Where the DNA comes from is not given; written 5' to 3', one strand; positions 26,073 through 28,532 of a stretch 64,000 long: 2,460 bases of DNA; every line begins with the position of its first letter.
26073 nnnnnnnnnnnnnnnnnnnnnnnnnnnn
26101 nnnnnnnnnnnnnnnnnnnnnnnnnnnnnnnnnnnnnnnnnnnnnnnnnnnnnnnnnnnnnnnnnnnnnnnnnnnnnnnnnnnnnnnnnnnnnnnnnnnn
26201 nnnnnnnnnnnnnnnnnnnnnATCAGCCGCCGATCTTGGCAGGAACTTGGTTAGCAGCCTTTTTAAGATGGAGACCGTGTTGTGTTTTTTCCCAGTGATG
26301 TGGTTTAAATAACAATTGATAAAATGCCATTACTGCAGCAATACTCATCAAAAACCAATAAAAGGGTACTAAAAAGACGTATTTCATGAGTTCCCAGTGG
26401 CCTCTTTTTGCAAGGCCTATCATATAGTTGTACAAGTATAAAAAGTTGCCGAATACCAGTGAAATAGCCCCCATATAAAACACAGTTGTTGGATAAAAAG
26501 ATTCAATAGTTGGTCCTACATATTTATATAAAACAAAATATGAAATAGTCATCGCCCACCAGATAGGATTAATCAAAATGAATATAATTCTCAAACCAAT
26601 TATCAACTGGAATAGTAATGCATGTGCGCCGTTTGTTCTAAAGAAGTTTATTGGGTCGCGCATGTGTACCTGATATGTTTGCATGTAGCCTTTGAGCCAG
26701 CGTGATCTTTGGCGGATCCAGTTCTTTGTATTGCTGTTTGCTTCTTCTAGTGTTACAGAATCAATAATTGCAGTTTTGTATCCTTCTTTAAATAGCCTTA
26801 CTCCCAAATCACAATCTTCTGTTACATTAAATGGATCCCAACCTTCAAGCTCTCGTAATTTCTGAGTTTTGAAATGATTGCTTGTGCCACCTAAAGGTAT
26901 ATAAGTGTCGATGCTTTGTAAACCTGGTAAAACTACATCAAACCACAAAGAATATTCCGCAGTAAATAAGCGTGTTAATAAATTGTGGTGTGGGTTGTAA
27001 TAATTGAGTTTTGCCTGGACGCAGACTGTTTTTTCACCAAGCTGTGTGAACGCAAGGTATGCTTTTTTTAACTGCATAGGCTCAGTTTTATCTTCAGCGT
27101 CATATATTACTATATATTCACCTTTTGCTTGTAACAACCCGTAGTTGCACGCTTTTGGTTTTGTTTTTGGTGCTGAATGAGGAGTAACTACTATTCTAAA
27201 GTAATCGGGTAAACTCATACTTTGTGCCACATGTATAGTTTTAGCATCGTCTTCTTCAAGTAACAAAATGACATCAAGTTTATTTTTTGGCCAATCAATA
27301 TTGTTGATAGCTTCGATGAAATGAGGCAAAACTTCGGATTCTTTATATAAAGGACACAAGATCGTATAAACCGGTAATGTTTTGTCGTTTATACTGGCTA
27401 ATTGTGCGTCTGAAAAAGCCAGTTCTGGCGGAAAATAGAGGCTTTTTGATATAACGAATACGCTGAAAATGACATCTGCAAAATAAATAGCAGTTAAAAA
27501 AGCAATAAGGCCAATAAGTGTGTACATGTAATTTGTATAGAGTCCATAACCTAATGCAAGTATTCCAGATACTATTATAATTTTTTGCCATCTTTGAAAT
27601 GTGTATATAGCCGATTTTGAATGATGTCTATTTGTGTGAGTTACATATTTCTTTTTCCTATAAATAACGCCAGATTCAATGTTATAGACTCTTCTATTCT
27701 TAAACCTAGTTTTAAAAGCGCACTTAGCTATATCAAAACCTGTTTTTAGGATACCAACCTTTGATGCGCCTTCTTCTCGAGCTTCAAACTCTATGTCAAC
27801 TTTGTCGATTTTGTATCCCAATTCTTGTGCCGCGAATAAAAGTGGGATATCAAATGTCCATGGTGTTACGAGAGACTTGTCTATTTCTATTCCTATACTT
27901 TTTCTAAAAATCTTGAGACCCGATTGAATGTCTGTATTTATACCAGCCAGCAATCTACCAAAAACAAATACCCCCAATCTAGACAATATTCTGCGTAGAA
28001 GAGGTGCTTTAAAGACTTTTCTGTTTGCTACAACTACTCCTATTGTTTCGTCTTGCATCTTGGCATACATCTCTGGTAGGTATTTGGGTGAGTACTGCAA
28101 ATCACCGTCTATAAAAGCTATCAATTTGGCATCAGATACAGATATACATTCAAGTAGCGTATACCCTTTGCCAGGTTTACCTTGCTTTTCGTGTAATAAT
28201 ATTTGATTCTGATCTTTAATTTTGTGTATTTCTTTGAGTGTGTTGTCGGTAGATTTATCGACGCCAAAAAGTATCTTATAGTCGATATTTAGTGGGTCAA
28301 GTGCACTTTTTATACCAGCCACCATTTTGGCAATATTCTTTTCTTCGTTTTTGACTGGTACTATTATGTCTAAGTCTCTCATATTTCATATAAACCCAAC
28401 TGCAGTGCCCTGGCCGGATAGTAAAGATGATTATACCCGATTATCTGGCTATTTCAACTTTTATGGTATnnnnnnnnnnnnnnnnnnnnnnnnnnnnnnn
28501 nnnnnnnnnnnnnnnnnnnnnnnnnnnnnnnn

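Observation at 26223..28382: Single polypeptide combining a DPM1/GtrB-like GT2 with a QxxRW processive-synthase-type GT2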

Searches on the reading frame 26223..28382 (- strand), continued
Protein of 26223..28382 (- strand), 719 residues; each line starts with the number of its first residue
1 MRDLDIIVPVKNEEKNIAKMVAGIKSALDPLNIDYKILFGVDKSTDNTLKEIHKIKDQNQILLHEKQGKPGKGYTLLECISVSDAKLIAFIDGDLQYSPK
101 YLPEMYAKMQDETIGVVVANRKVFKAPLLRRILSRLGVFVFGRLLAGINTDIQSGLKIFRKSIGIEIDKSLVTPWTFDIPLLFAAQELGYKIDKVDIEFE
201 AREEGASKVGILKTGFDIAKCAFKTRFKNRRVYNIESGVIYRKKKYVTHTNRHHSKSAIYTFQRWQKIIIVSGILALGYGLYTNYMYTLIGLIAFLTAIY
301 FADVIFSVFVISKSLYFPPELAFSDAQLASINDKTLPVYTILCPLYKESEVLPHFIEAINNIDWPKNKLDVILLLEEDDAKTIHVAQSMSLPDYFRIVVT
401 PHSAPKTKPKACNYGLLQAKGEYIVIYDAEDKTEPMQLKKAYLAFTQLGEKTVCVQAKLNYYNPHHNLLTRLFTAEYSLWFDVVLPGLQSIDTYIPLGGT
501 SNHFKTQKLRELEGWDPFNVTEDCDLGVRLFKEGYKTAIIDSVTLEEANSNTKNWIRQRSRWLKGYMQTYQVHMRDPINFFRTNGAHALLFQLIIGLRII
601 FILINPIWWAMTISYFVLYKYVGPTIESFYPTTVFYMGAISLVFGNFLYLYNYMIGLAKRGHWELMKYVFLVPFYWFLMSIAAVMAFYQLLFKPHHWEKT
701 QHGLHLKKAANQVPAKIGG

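Call 82: search_solved_structures(query=A1, max_evalue=1e-20, show_alignments=2)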
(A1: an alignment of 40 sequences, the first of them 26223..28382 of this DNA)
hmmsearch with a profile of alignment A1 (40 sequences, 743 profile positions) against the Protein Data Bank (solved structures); distinct sequences matched with E-value up to 1e-20: 7.
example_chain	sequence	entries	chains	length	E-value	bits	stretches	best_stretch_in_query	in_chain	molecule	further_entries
5mlz_A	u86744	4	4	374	1.5e-31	112.7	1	3-209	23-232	Dolichol monophosphate mannose synthase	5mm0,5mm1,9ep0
5ekp_C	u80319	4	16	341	6.1e-26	94.2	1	4-168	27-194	Uncharacterized glycosyltransferase sll0501 | Glycosyltransferase sll0501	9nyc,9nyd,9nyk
9nye_A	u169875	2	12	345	6.3e-26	94.1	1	4-168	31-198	Glycosyltransferase sll0501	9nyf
5eke_A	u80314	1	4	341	6.6e-26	94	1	4-168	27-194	Uncharacterized glycosyltransferase sll0501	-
9hwj_A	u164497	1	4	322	6.6e-26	94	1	3-212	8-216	Undecaprenyl-phosphate 4-deoxy-4-formamido-L-arabinose transferase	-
9bhc_C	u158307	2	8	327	4.3e-24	88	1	3-212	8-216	Undecaprenyl-phosphate 4-deoxy-4-formamido-L-arabinose transferase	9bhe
8vxh_A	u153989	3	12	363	5.8e-24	87.6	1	3-212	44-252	Undecaprenyl-phosphate 4-deoxy-4-formamido-L-arabinose transferase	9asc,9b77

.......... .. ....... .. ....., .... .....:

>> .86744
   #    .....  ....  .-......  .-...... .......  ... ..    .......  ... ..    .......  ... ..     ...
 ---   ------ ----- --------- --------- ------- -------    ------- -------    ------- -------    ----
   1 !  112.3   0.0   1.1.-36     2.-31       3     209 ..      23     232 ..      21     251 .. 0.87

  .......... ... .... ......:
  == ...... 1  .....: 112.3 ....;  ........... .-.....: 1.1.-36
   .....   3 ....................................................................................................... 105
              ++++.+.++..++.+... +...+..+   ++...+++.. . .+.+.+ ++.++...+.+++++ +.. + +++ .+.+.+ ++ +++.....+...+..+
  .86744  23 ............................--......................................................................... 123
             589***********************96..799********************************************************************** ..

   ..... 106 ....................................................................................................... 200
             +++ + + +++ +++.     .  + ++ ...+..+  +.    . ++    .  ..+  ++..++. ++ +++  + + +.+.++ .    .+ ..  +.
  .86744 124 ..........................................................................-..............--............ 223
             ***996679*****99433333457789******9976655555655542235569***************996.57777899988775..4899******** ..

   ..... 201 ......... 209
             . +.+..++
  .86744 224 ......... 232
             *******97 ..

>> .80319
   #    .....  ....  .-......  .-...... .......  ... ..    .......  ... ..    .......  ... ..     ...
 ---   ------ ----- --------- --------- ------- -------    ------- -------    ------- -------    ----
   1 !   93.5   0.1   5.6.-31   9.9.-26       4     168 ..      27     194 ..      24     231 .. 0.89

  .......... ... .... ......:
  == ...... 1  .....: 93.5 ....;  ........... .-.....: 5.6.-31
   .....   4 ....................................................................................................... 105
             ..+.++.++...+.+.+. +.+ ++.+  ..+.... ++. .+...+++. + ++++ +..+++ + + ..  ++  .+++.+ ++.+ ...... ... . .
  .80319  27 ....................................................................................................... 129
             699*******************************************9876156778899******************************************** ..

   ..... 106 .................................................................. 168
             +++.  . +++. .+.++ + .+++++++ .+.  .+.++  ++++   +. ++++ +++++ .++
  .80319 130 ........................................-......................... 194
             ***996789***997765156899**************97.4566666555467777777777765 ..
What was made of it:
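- Closest known: Polyprenyl-phosphate glycosyltransferases: PfDPMS. Different: GtrB Asp157 is not conserved (call 82).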

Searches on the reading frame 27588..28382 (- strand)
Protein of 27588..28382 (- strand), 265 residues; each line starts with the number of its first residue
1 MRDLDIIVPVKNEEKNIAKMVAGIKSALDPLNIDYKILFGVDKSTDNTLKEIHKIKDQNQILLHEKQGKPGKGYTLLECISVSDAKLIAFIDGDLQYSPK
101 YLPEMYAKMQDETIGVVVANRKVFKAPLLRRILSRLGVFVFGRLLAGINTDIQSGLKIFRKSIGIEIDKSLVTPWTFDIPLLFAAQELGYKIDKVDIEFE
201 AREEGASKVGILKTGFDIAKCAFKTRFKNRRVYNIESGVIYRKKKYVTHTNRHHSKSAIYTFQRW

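Call 30: search_solved_structures(query=window:27588-28382:-, max_evalue=0.01, show_alignments=4)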
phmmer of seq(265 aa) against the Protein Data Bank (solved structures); distinct sequences matched with E-value up to 0.01: 14.
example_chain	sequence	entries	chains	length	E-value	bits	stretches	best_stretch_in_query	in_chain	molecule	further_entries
5ekp_C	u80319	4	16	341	2.8e-09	40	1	3-144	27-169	Uncharacterized glycosyltransferase sll0501 | Glycosyltransferase sll0501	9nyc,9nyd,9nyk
9nye_A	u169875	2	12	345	2.8e-09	40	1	3-144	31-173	Glycosyltransferase sll0501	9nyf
5eke_A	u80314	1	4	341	2.8e-09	40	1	3-144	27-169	Uncharacterized glycosyltransferase sll0501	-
5mlz_A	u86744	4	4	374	7.8e-09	38.5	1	4-216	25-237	Dolichol monophosphate mannose synthase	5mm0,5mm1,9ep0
9hwj_A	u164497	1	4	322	3.2e-07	33.2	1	3-163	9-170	Undecaprenyl-phosphate 4-deoxy-4-formamido-L-arabinose transferase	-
9bhc_C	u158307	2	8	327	2e-06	30.7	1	3-222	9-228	Undecaprenyl-phosphate 4-deoxy-4-formamido-L-arabinose transferase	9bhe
8vxh_A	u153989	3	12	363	2.5e-06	30.3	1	3-222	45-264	Undecaprenyl-phosphate 4-deoxy-4-formamido-L-arabinose transferase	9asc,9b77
7pdo_A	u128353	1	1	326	0.00029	23.5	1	2-108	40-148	Glucosyl-3-phosphoglycerate synthase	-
7p5l_A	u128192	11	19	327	0.00029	23.5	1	2-108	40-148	Glucosyl-3-phosphoglycerate synthase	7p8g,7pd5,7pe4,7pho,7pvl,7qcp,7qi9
4y6n_A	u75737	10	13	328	0.00043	23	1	2-107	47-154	Glucosyl-3-phosphoglycerate synthase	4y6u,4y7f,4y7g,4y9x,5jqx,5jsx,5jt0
3e25_A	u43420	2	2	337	0.00045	22.9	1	2-107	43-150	Putative uncharacterized protein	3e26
4ddz_A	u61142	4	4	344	0.00047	22.9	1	2-107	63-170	GLUCOSYL-3-PHOSPHOGLYCERATE SYNTHASE (GpgS) | Glucosyl-3-phosphoglycerate synthase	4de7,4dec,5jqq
5hea_A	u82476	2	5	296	0.0023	20.6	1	4-124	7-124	Putative glycosyltransferase (GalT1)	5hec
3ckj_A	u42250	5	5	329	0.0037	19.9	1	2-106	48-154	Putative uncharacterized protein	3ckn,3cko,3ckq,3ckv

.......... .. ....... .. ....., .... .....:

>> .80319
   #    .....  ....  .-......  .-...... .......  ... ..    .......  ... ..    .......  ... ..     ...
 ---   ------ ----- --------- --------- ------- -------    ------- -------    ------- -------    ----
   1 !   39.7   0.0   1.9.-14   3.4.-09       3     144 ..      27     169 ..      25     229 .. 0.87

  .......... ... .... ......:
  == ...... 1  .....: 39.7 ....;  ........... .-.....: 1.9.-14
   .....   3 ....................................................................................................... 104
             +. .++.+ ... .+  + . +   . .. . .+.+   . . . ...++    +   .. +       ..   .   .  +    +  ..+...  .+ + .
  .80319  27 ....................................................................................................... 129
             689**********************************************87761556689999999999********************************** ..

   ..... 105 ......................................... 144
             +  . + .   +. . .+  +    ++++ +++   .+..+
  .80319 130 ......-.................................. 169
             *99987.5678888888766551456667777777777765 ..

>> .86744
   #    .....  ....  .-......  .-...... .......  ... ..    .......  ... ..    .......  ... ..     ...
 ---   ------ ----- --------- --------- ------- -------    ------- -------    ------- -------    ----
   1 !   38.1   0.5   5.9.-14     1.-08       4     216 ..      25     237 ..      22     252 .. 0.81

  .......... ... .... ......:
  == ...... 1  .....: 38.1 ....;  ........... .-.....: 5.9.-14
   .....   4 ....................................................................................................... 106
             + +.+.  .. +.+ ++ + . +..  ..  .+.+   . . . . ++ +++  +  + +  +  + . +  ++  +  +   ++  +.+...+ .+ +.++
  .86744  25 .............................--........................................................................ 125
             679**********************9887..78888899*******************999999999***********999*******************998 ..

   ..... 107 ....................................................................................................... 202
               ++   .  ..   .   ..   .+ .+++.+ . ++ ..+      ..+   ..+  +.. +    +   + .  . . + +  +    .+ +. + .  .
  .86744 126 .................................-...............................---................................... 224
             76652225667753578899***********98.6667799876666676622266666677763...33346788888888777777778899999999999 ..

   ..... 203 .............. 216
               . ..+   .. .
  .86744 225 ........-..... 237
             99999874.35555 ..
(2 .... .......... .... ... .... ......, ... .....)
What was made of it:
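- On Polyprenyl-phosphate glycosyltransferases (DPMS/GtrB/ArnC-type GT2): D92-G-D94-L-Q96 aligns to PfDPMS 89-DADLQ-93 (calls 30, 82).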
